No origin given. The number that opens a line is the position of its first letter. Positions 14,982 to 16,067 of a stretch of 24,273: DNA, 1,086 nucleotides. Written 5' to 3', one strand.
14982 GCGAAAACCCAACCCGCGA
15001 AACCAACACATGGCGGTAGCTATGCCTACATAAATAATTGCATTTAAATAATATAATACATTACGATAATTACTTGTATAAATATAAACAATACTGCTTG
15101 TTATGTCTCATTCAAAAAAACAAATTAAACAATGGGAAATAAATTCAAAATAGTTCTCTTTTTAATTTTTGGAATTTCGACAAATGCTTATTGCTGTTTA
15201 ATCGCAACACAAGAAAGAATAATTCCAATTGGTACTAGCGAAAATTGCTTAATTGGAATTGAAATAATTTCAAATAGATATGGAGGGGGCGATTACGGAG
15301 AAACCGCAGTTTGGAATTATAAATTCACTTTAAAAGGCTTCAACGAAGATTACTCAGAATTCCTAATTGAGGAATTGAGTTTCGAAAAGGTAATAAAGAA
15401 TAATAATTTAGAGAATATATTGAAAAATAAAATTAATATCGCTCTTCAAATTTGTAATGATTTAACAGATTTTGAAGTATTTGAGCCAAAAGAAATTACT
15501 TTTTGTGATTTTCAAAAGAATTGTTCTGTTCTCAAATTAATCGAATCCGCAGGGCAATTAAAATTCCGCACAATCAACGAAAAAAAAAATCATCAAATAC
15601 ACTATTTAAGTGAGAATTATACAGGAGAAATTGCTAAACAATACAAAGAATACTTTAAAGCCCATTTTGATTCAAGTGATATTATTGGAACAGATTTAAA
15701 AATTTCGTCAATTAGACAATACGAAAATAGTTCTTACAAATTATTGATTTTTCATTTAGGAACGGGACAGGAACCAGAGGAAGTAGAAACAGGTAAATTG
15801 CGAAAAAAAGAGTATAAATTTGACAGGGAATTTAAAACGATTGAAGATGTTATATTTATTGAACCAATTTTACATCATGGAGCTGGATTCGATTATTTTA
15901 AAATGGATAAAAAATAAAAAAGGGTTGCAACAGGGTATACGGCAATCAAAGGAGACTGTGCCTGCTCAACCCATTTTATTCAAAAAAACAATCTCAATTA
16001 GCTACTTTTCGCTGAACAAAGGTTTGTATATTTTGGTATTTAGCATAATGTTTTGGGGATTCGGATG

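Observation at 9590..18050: Low-GC defence and accessory island lacking any mobility gene, inserted between tlyA and an OMP gene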

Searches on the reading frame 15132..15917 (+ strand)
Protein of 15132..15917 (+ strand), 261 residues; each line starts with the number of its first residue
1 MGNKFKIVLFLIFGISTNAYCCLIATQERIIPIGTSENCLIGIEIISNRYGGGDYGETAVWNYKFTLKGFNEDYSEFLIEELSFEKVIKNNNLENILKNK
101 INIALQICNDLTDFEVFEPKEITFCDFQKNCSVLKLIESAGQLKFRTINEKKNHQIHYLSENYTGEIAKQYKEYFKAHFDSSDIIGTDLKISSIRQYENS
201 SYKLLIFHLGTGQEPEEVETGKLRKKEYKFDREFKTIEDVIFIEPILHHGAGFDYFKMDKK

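Call 3: search_protein_families(library=pfam, proteins=[window:15132-15917:+], max_evalue=0.01)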
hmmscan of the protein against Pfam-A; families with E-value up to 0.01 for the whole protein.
window:15132-15917:+ (261 aa): 0 families

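Call 5: search_protein_families(library=padloc, proteins=[window:15132-15917:+], max_evalue=0.01)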
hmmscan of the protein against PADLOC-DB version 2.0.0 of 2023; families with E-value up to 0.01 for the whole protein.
window:15132-15917:+ (261 aa): 0 families

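Call 6: search_protein_families(library=ncbifam, proteins=[window:15132-15917:+], max_evalue=0.01)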
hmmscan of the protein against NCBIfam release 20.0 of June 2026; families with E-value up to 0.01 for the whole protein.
window:15132-15917:+ (261 aa): 0 families

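Call 28: find_encoding_contigs(protein=window:15132-15917:+, flank=10000, max_places=10)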
Protein window:15132-15917:+ (261 aa): 10 contigs read that carry it; 10 places shown.
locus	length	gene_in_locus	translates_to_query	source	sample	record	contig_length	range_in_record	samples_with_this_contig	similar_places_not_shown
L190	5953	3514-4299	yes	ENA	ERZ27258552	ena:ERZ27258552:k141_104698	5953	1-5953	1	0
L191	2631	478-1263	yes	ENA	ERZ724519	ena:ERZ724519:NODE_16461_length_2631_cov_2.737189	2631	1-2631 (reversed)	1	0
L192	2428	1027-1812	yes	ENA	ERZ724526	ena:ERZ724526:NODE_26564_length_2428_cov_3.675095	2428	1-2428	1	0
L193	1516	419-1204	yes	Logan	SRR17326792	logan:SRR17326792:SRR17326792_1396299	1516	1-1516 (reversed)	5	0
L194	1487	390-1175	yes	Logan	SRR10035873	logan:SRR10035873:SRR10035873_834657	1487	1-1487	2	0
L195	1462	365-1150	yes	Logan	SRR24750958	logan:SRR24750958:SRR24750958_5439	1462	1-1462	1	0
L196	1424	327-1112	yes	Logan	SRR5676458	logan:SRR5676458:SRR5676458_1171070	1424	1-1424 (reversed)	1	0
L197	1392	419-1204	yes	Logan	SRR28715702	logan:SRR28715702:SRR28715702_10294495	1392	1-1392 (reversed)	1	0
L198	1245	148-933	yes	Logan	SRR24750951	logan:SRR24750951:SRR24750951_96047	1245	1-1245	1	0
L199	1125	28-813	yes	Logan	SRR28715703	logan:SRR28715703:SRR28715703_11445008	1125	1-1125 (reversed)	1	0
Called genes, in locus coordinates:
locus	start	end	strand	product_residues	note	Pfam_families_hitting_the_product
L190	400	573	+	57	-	-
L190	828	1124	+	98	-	PF01909:NTP_transf_2, PF18765:Polbeta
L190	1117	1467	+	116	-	PF01934:HepT-like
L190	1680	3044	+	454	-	PF02661:Fic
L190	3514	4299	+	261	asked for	-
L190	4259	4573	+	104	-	-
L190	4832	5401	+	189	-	-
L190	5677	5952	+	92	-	?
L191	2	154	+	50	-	?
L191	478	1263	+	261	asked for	-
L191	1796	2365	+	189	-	-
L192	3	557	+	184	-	?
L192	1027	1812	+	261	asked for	-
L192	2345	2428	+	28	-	?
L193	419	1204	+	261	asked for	-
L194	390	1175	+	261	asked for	-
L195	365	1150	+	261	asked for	-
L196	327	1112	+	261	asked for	-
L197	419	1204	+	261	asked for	-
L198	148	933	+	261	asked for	-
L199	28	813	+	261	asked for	-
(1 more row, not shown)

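Call 38: search_protein_families(library=pfam, proteins=[window:15132-15917:+], max_evalue=1)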
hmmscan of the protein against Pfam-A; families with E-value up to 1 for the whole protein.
window:15132-15917:+ (261 aa): 1 family
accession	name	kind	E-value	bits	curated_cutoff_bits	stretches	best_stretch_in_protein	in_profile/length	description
PF15935.10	RnlA_toxin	-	0.58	10.9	27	0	62-109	2-49/87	RNase LS, bacterial toxin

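Call 44: find_homologous_proteins(query=window:15132-15917:+, max_evalue=0.001)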
Query window:15132-15917:+ (261 aa): 17 proteins with E <= 0.001 among 611 candidates.
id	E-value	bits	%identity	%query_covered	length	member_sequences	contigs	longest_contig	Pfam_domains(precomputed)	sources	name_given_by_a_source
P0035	7.0e-141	486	100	84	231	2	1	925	-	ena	-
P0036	1.1e-105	371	66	100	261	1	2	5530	-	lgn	-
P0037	3.5e-105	369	67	98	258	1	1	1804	-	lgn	-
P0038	4.5e-105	369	63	100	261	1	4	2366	-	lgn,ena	-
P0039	3.7e-101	356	64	100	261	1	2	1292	-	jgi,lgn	-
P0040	1.1e-100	355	65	100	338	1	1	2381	PF18089.8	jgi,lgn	-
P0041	8.8e-91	322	59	97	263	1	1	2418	-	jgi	jgi:hypothetical protein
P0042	1.2e-90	322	67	87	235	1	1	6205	-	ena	-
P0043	1.6e-88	315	55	100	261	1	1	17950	-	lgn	-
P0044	5.3e-81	290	53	94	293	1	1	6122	-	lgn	-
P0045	7.0e-80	287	52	99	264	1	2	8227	-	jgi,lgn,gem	-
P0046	1.8e-72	262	52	91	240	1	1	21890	-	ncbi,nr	ncbi:MAG: hypothetical protein P1U56_22055 [Saprospiraceae bacterium]|nr:hypothetical protein [Sapro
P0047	2.0e-72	262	51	92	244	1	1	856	-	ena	-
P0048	2.3e-69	252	44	99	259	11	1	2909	-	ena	-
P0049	1.9e-66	242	49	96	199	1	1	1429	-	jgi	-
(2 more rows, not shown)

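Call 45: find_encoding_contigs(protein=P0046, flank=10000, max_places=2)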
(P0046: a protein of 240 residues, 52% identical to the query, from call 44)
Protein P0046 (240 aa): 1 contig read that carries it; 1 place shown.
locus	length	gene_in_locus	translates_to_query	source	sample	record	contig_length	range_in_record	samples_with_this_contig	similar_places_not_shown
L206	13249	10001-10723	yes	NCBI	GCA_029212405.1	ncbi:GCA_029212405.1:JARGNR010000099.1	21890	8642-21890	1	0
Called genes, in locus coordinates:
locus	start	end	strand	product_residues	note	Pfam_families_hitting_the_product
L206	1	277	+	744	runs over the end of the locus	PF18934:DUF5682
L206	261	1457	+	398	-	PF05762:VWA_CoxE, PF13519:VWA_2 (weak)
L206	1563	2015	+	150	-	PF00111:Fer2, PF13085:Fer2_3 (weak), PF01799:Fer2_2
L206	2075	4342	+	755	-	PF20256:MoCoBD_2, PF02738:MoCoBD_1, PF20256:MoCoBD_2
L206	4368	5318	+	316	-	PF00561:Abhydrolase_1, PF12146:Hydrolase_4, PF12697:Abhydrolase_6, PF03096:Ndr (weak), PF12695:Abhydrolase_5 (faint), PF00561:Abhydrolase_1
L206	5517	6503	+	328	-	-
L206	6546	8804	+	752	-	PF14312:FG-GAP_2 (faint), PF11617:Cu-binding_MopE, PF18962:Por_Secre_tail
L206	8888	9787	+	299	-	-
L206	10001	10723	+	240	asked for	-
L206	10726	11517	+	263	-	PF01752:Peptidase_M9 (weak)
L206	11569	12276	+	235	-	-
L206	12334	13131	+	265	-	-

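Call 46: find_encoding_contigs(protein=P0043, flank=10000, max_places=2)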
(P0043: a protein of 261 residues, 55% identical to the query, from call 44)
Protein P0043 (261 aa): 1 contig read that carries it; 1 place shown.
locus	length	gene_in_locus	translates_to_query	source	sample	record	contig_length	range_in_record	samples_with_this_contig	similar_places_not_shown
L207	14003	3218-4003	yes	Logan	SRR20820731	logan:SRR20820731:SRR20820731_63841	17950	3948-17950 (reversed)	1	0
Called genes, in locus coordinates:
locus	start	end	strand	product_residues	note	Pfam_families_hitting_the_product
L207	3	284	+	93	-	?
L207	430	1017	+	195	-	PF03031:NIF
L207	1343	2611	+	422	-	PF00270:DEAD, PF04851:ResIII, PF13245:AAA_19 (faint), PF00271:Helicase_C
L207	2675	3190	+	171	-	-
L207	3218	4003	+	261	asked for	-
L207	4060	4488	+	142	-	PF07045:DUF1330 (weak)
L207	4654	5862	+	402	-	-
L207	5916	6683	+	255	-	-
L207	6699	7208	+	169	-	PF00583:Acetyltransf_1, PF13673:Acetyltransf_10, PF13508:Acetyltransf_7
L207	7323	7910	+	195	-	PF19964:EAD11 (weak), PF26760:Lockin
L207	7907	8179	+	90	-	PF13676:TIR_2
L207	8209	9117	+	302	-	PF14903:WG_beta_rep (faint)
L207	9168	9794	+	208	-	-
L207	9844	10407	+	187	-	-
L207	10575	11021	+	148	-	PF01741:MscL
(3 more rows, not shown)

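Call 64: predict_structure(alignment_id=A2)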
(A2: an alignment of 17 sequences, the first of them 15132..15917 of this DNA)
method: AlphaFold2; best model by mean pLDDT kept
length: 261 residues; sequences in the alignment: 17
mean_pLDDT: 79.2   pTM: 0.79
mean pLDDT of the five models: 79.2, 78.5, 76.3, 76.3, 76.0
residues with pLDDT >= 90: 92; 70-90: 108; 50-70: 33; < 50: 28
segments of 3 or more residues with pLDDT < 50: 1-4, 8-24, 52-55
pLDDT, mean of each block of 10 residues (from residue 1): 47 35 58 93 86 54 92 88 86 85 96 94 87 91 89 88 84 78 77 93 92 67 72 82 57 88 90
secondary structure, 60 per line:
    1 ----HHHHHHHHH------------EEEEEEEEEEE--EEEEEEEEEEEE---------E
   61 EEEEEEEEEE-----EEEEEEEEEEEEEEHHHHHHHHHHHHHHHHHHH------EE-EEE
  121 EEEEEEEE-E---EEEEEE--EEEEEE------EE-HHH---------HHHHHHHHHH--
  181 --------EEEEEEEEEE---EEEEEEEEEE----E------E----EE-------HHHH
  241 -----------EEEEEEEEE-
elements in order: H5-13 E26-36 E39-50 E60-70 E76-89 H90-108 E118-128 E134-139 E142-147 H169-178 E189-198 E202-211 H237-240 E252-260

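Call 95: search_protein_families(library=phrogs, proteins=[window:15132-15917:+], max_evalue=0.001)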
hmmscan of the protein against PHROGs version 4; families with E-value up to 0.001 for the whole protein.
window:15132-15917:+ (261 aa): 0 families
